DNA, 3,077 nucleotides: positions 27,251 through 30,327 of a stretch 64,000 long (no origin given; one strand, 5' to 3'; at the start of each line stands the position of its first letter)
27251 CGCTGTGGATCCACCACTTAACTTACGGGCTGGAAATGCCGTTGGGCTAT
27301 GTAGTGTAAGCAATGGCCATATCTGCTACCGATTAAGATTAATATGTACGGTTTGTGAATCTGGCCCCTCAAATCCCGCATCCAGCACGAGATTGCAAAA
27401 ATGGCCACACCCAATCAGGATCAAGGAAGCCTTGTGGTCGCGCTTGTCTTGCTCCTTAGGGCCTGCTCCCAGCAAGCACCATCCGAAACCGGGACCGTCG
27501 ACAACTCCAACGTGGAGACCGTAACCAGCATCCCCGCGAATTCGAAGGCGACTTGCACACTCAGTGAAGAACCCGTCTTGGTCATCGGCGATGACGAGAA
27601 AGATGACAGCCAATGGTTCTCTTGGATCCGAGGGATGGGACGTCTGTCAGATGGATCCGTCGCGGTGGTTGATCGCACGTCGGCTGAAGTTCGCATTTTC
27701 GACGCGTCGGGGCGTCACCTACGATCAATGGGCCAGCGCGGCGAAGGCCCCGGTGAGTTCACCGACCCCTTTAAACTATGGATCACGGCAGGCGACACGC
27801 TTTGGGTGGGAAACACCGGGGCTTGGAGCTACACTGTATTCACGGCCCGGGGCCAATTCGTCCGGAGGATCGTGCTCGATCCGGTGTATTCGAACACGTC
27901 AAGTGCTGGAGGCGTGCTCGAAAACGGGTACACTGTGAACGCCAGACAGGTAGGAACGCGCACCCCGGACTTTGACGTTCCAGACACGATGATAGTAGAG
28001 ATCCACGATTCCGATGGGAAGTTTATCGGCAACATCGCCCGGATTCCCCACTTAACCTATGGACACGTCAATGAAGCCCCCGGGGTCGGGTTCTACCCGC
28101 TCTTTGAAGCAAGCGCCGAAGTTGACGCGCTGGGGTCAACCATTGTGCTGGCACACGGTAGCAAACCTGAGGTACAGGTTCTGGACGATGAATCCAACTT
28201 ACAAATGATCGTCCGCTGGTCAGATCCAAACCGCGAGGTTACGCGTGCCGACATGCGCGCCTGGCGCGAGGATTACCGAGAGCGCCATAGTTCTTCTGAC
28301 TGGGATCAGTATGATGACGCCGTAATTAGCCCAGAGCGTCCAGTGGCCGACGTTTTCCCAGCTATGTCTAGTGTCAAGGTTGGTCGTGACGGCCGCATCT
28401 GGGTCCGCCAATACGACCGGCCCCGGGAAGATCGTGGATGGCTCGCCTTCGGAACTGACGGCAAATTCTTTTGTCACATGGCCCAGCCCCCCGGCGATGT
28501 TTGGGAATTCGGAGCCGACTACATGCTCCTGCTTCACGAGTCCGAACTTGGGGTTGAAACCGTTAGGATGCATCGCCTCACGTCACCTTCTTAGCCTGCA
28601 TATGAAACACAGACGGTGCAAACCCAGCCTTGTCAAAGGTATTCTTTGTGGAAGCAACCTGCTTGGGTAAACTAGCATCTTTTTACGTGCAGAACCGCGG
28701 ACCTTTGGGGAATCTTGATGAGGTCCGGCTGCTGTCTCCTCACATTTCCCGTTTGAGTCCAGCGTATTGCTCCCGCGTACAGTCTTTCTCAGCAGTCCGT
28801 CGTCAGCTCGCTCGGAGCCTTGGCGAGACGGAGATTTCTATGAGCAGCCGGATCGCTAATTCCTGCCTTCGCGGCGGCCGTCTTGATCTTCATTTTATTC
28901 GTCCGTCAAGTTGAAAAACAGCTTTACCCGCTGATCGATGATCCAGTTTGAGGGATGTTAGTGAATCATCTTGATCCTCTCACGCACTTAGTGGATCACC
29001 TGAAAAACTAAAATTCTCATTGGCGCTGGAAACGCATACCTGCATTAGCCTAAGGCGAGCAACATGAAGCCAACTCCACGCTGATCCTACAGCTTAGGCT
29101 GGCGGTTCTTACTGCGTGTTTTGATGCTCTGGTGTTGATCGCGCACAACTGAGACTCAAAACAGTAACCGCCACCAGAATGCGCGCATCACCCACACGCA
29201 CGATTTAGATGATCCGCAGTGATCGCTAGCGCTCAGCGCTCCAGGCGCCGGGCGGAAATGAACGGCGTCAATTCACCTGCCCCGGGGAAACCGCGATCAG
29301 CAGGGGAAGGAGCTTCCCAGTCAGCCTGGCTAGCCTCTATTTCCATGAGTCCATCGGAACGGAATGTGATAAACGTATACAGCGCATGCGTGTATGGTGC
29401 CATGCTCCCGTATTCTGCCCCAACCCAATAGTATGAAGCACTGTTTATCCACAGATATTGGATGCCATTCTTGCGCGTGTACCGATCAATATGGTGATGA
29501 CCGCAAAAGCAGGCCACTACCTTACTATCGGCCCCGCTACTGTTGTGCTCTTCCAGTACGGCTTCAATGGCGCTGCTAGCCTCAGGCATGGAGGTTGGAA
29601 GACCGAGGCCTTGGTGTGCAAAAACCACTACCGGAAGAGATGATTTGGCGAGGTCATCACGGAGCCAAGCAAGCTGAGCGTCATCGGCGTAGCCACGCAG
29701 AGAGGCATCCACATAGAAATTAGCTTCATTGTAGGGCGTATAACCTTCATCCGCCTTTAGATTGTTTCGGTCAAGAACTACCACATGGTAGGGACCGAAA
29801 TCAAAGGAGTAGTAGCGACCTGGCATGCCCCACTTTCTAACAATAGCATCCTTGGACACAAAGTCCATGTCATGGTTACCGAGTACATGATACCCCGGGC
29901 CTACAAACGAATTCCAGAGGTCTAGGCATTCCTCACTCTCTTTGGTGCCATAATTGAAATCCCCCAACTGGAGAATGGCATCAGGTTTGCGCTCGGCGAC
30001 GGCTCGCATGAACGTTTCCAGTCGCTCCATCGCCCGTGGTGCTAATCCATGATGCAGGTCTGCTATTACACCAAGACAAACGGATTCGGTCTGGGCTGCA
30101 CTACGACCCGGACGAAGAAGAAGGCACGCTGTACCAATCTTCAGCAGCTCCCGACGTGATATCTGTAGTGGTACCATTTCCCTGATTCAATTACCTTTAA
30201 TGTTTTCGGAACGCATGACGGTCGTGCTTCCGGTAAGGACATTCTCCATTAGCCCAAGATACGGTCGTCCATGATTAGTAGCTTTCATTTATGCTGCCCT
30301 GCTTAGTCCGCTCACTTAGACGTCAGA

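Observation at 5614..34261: Window-scale expansion: six paralogues of one 'GEGPGE[YF]' beta-propeller family, every cluster sitting inside a duplication junction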

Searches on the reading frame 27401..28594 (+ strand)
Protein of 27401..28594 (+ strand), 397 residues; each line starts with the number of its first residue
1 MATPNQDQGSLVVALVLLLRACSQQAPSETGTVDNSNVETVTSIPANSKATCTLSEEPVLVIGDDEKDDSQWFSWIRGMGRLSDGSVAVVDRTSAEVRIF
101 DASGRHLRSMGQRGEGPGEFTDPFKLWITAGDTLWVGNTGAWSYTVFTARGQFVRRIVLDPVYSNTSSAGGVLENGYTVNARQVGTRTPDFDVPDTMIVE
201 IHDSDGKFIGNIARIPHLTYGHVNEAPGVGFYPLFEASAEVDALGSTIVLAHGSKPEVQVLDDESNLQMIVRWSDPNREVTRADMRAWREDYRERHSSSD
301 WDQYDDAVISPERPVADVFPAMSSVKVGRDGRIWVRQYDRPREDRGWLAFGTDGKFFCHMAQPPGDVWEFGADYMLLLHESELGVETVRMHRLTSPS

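Call 4: search_protein_families(library=pfam, proteins=[window:27401-28591:+], max_evalue=1)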
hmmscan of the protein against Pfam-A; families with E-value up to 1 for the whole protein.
seq(397 aa): 2 families
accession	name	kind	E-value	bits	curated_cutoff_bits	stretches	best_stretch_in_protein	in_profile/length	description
PF17170.10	DUF5128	-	5.6e-06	26.2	22.9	1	83-160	52-131/321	6-bladed beta-propeller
PF15869.11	TolB_like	-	0.18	11.6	29.2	1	105-140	51-85/296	TolB-like 6-blade propeller-like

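Call 5: search_protein_families(library=ncbifam, proteins=[window:27401-28591:+], max_evalue=1)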
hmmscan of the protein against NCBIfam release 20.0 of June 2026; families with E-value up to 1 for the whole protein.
seq(397 aa): 2 families
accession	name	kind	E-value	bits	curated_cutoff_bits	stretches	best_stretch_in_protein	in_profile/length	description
NF035926.1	scyF_NHL_VPEP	equivalog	2.6e-06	26.8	350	1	84-154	210-280/376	scytonemin biosynthesis PEP-CTERM protein ScyF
NF047780.1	LIC12708_fam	subfamily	0.22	10.3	150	1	97-159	158-222/391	LIC_12708 family protein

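Call 14: find_homologous_proteins(query=window:27401-28594:+)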
Query window:27401-28594:+ (397 aa): 1098 proteins with E <= 0.001 among 7283 candidates; the best 120 are listed.
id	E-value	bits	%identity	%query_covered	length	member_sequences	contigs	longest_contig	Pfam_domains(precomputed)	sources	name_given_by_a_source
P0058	2.3e-246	835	90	100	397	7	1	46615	PF17170.11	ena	-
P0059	1.8e-220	750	81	100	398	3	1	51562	-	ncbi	-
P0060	6.1e-210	715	78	100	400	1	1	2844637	PF17170.11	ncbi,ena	-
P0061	1.7e-209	714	78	100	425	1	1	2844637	PF17170.11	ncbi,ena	-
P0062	1.2e-208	711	79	100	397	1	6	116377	PF17170.11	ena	-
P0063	2.8e-208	710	77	100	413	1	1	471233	PF17170.11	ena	-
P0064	2.3e-206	704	77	100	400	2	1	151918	PF17170.11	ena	-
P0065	9.1e-206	702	75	100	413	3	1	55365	-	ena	-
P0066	2.3e-205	700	75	100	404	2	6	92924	-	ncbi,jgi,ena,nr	ncbi:MAG: hypothetical protein OXD43_11775 [Bacteroidetes bacterium]|nr:hypothetical protein [Bacter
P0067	8.4e-205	698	78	100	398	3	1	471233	PF17170.11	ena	-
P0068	1.2e-204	698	77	100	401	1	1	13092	PF17170.11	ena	-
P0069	2.5e-204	697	77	99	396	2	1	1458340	PF17170.11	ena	-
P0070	2.7e-203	693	76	100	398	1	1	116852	-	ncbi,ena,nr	ncbi:MAG: hypothetical protein OXL40_05175 [Bacteroidota bacterium]|nr:hypothetical protein [Bactero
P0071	4.1e-203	693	77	99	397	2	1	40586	-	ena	-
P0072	1.6e-202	691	77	100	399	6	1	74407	PF17170.11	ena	-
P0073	6.9e-202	689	78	95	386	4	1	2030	PF17170.11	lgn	-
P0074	1.1e-201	688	77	100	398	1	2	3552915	PF17170.11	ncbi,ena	-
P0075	4.0e-201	686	76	100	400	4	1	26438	PF17170.11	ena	-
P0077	2.3e-200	684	76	100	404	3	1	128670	PF17170.11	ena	-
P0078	3.4e-200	683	74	100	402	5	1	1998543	PF17170.11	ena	-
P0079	1.2e-199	681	75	100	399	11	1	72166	PF17170.11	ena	-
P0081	2.9e-199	680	76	100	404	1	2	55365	PF17170.11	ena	-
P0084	1.4e-197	675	74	100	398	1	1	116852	PF17170.11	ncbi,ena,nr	ncbi:MAG: hypothetical protein OXL40_05180 [Bacteroidota bacterium]|nr:hypothetical protein [Bactero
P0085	1.3e-196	671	76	100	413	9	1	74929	PF17170.11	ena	-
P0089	4.7e-196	670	76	97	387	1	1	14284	PF17170.11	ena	-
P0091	3.5e-193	660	73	100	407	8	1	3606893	PF17170.11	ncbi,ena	-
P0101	1.9e-172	592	66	100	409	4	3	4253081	PF17170.11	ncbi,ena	-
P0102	9.8e-170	583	64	100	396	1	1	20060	PF17170.11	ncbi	-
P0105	4.4e-167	574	64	99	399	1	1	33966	PF17170.11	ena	-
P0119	6.6e-160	551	74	80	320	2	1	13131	PF17170.11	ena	-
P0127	7.7e-157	540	61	99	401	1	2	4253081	PF17170.11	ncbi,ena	-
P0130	4.6e-156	538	60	97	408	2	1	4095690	PF17170.11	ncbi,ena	-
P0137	5.4e-152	525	57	98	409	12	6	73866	PF17170.11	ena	-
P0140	2.5e-149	516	64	90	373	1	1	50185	PF17170.11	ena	-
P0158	1.7e-143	497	58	97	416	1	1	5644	PF17170.11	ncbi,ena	-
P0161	1.0e-142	494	59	94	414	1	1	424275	PF17170.11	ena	-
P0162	1.7e-142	493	58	92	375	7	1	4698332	PF17170.11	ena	-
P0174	1.4e-138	480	56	98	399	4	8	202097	PF17170.11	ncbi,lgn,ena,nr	ncbi:MAG: hypothetical protein F4065_08710 [Rhodothermaceae bacterium]|nr:hypothetical protein [Rhod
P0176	3.8e-138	479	79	69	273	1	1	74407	PF17170.11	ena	-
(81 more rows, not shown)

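Call 15: find_encoding_contigs(protein=P0060, flank=10000, max_places=3)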
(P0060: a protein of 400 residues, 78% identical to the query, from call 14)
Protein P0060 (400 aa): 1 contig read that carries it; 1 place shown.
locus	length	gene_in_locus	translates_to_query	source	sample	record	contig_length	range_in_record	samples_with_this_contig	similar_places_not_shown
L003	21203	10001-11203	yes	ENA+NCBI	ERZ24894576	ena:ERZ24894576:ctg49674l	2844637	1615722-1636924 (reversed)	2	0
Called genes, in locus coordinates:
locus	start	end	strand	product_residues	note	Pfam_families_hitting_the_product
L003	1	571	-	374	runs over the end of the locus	-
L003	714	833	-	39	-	-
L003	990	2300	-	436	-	PF13660:DUF4147, PF05161:MOFRL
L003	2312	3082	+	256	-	PF07978:NIPSNAP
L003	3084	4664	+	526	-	PF07969:Amidohydro_3 (faint), PF01979:Amidohydro_1 (weak)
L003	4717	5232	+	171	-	PF05163:DinB, PF12867:DinB_2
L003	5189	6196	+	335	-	PF03401:TctC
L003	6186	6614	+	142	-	PF07331:TctB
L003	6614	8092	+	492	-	PF01970:TctA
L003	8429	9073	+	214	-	PF01740:STAS, PF13466:STAS_2 (weak)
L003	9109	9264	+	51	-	-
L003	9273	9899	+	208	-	PF01740:STAS, PF13466:STAS_2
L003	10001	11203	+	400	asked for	PF17170:DUF5128 (weak)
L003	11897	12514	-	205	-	PF01252:Peptidase_A8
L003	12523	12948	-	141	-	PF01258:zf-dskA_traR (weak)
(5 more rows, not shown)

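Call 17: find_encoding_contigs(protein=P0061, flank=10000, max_places=3)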
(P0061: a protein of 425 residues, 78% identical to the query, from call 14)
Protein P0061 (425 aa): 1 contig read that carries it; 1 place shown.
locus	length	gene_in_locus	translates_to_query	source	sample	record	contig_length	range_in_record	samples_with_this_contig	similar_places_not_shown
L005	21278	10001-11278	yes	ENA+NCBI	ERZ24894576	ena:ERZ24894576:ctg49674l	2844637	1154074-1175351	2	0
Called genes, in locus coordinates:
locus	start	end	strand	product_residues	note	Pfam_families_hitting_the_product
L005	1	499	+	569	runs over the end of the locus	PF14306:PUA_2, PF01747:ATP-sulfurylase, PF01583:APS_kinase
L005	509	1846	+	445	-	PF02826:2-Hacid_dh_C (faint), PF03446:NAD_binding_2, PF03721:UDPG_MGDP_dh_N, PF00984:UDPG_MGDP_dh, PF03720:UDPG_MGDP_dh_C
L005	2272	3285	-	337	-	-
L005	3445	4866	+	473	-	-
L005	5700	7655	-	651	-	PF13472:Lipase_GDSL_2 (faint), PF13428:TPR_14 (faint), PF14559:TPR_19 (faint), PF13181:TPR_8 (faint), PF13432:TPR_16 (faint), PF07719:TPR_2 (faint), PF13414:TPR_11 (faint), PF13424:TPR_12 (faint), +4 more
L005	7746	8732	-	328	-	PF00535:Glycos_transf_2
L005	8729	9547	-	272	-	PF09674:DUF2400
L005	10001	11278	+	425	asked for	PF17170:DUF5128 (faint)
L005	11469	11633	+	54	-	-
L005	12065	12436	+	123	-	PF00507:Oxidored_q4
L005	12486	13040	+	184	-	PF01058:Oxidored_q6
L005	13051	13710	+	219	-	PF00329:Complex1_30kDa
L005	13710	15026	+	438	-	PF00346:Complex1_49kDa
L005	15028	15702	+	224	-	PF01257:2Fe-2S_thioredx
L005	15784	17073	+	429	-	PF01512:Complex1_51K, PF10531:SLBB, PF22461:SLBB_2, PF10589:NADH_4Fe-4S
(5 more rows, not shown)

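Call 18: find_encoding_contigs(protein=P0058, flank=10000, max_places=3)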
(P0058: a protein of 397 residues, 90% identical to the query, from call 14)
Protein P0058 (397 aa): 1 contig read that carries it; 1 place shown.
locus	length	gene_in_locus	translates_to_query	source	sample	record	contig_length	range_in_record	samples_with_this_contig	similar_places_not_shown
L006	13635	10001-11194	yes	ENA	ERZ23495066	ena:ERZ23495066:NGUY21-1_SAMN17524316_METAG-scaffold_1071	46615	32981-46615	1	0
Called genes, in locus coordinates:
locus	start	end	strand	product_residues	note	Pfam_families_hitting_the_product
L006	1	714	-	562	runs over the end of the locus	PF13492:GAF_3 (faint), PF01590:GAF (faint), PF13185:GAF_2 (faint), PF07228:SpoIIE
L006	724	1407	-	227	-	PF00753:Lactamase_B, PF13483:Lactamase_B_3, PF12706:Lactamase_B_2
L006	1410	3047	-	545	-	PF13385:Laminin_G_3, PF02210:Laminin_G_2 (weak), PF18962:Por_Secre_tail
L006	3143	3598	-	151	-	-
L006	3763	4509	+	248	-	PF03740:PdxJ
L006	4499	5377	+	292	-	PF00009:GTP_EFTU (faint), PF01926:MMR_HSR1, PF02421:FeoB_N, PF03193:RsgA_GTPase (faint), PF10662:PduV-EutP, PF00350:Dynamin_N (faint), PF16897:MMR_HSR1_Xtn (faint), PF07650:KH_2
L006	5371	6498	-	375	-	PF00389:2-Hacid_dh, PF02826:2-Hacid_dh_C, PF11890:DUF3410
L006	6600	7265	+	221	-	-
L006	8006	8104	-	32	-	-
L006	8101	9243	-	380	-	PF17170:DUF5128 (weak)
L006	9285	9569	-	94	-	-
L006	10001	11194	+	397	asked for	PF17170:DUF5128 (weak)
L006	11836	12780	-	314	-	PF00149:Metallophos, PF12850:Metallophos_2 (weak)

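Call 30: find_related_loci(query=A2, collection=genome_contigs, flank=6000)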
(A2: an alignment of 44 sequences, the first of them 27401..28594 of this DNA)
Query A2 (397 aa) in genome_contigs; peptide patterns used: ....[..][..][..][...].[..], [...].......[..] (x = any residue, [..] = any of these).
255 stretches matched a pattern; 160 encode a relative of the query (tblastn E <= 1e-3); the best 80 are kept; 79 distinct loci.
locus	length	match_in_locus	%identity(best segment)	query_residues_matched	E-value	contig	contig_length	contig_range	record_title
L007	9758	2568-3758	89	1-397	0e+0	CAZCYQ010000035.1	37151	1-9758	MAG TPA_asm: uncultured Rhodothermaceae bacterium isolate SRP109090_co2_2 genome assembly, contig: NODE_1360_length_3715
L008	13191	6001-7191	90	1-397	0e+0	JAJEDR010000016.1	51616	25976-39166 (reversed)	MAG: Rhodothermales bacterium isolate p16x33bins.37 k141_228998, whole genome shotgun sequence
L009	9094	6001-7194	77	1-397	0e+0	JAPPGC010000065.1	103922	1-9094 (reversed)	MAG: Bacteroidota bacterium isolate RHO1_bin_46 NODE_433_length_103922_cov_47.695081, whole genome shotgun sequence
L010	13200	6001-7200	78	1-397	0e+0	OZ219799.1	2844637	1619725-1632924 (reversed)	MAG: Rhodothermales bacterium isolate da3e7c24-c5f3-4507-9669-19e8aa5a93cb genome assembly, chromosome: 1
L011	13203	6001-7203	78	1-397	0e+0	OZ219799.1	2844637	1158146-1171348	MAG: Rhodothermales bacterium isolate da3e7c24-c5f3-4507-9669-19e8aa5a93cb genome assembly, chromosome: 1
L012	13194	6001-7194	77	1-397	0e+0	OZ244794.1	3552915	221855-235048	MAG: Rhodothermales bacterium isolate 0164749d-39c0-4bbf-b47e-bcd39ac97e09 genome assembly, chromosome: 1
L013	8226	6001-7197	74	1-397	0e+0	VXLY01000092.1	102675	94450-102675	MAG: Rhodothermaceae bacterium isolate SB0661_bin_24 NODE_254_length_102675_cov_97.996541, whole genome shotgun sequence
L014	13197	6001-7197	75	1-397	0e+0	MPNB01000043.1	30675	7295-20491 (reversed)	MAG: Rhodothermaceae bacterium bin80 NODE_2222_length_30675_cov_19.5841_ID_4443, whole genome shotgun sequence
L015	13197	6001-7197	67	1-396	2e-177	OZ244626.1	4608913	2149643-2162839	MAG: Rhodothermales bacterium isolate 21a8fb21-8f5d-45c2-8fc6-499dcaec216c genome assembly, chromosome: 1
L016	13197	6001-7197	66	1-396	4e-176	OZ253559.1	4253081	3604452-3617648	MAG: Rhodothermales bacterium isolate 7a99c234-90a3-4290-b700-cd5a0c5b5078 genome assembly, chromosome: 1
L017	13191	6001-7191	67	1-393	9e-175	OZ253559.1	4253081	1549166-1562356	MAG: Rhodothermales bacterium isolate 7a99c234-90a3-4290-b700-cd5a0c5b5078 genome assembly, chromosome: 1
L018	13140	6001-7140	65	21-396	4e-166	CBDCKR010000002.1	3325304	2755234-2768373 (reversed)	MAG: Longimicrobiales bacterium isolate af6c6d4b-e256-4c31-a591-4ccaaeaa1e4e genome assembly, contig: contig_2, whole ge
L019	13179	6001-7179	62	8-396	4e-164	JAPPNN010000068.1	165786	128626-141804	MAG: Gemmatimonadota bacterium isolate RHO3_bin_72 NODE_192_length_165786_cov_505.996555, whole genome shotgun sequence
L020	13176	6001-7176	61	9-396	5e-164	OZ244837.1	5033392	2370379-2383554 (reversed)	MAG: Longimicrobiales bacterium isolate 48aeeb49-8e18-4534-9786-cea19b553b3a genome assembly, chromosome: 1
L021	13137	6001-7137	62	22-396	2e-162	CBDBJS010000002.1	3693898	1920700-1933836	MAG: Longimicrobiales bacterium isolate 60270cfb-bcca-4a79-918d-44b5eb70727e genome assembly, contig: contig_2, whole ge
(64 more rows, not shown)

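Call 34: predict_structure(alignment_id=A2)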
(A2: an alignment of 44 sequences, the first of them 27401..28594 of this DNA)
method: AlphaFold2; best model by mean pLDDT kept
length: 397 residues; sequences in the alignment: 44
mean_pLDDT: 87.0   pTM: 0.84
mean pLDDT of the five models: 87.0, 86.8, 85.8, 85.3, 84.2
residues with pLDDT >= 90: 259; 70-90: 93; 50-70: 27; < 50: 18
segments of 3 or more residues with pLDDT < 50: 1-7, 20-28
pLDDT, mean of each block of 10 residues (from residue 1): 43 53 42 71 95 97 90 92 96 95 96 93 92 92 94 95 87 94 77 84 96 86 71 78 89 94 94 92 93 87 88 84 93 94 94 96 94 96 91 93
secondary structure, 60 per line:
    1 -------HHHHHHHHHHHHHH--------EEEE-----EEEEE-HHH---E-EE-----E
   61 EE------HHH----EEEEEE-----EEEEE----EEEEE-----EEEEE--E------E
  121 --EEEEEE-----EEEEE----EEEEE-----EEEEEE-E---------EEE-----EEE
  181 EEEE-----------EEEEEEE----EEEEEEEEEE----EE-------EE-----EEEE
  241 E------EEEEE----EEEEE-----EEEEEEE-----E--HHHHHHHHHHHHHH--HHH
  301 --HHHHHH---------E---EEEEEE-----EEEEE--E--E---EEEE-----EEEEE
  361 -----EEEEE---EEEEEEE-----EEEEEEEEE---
elements in order: H8-21 E30-33 E39-43 E60-62 E76-81 E87-91 E96-100 E106-110 E123-128 E134-138 E143-147 E153-158 E170-172 E178-184 E196-202 E207-216 E237-241 E248-252 E257-261 E267-273 H282-295 H303-308 E322-327 E333-337 E347-350 E356-360 E366-370 E374-380 E386-394

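Call 65: search_protein_representatives(alignment_id=A2)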
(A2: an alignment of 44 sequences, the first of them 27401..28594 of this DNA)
Query: 44 sequences, 402 profile positions. Proteins with E-value up to 0.001 (for the whole library): 49250; up to 1e-10: 16636; up to 1e-30: 1225. The best 150 are listed.
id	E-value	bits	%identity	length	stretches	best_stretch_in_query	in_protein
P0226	3.8e-146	503.2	-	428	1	12-400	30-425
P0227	7.2e-138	476.0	-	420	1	13-398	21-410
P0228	1.1e-131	455.6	-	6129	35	51-216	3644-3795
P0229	4.2e-128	443.8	-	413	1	8-400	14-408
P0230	4.5e-124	430.5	-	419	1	11-400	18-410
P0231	1.8e-117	408.8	-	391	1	10-314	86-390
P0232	1.1e-115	402.9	-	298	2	6-223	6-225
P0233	6.4e-113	393.8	-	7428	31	67-158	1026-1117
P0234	8.1e-109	380.3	-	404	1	12-400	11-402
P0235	6.1e-108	377.4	-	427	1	11-400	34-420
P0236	1.1e-107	376.6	-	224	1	4-220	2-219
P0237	2.2e-106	372.3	-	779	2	34-375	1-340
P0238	4.6e-103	361.3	-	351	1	72-400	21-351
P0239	2.7e-97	342.3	-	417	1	13-400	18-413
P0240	1.3e-93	330.2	-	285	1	216-401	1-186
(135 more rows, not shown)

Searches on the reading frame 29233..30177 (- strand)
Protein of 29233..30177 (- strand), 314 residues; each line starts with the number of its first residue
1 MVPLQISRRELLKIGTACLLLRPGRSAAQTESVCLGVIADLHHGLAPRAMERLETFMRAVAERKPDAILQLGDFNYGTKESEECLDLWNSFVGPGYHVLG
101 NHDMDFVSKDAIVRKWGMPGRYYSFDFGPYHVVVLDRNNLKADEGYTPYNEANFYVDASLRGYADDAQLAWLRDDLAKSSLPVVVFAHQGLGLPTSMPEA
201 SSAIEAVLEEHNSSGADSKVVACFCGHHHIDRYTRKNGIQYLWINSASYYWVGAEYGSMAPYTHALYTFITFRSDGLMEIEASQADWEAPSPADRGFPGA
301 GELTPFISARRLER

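Call 13: search_protein_families(library=pfam, proteins=[window:29233-30177:-], max_evalue=0.001)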
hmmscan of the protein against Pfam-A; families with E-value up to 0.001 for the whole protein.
window:29233-30177:- (314 aa): 2 families
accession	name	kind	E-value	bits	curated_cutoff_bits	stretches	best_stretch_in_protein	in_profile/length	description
PF00149.33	Metallophos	-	1.2e-16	62.2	21.5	1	36-230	4-190/191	Calcineurin-like phosphoesterase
PF12850.12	Metallophos_2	-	1.2e-08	35.5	27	1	35-242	3-130/154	Calcineurin-like phosphoesterase superfamily domain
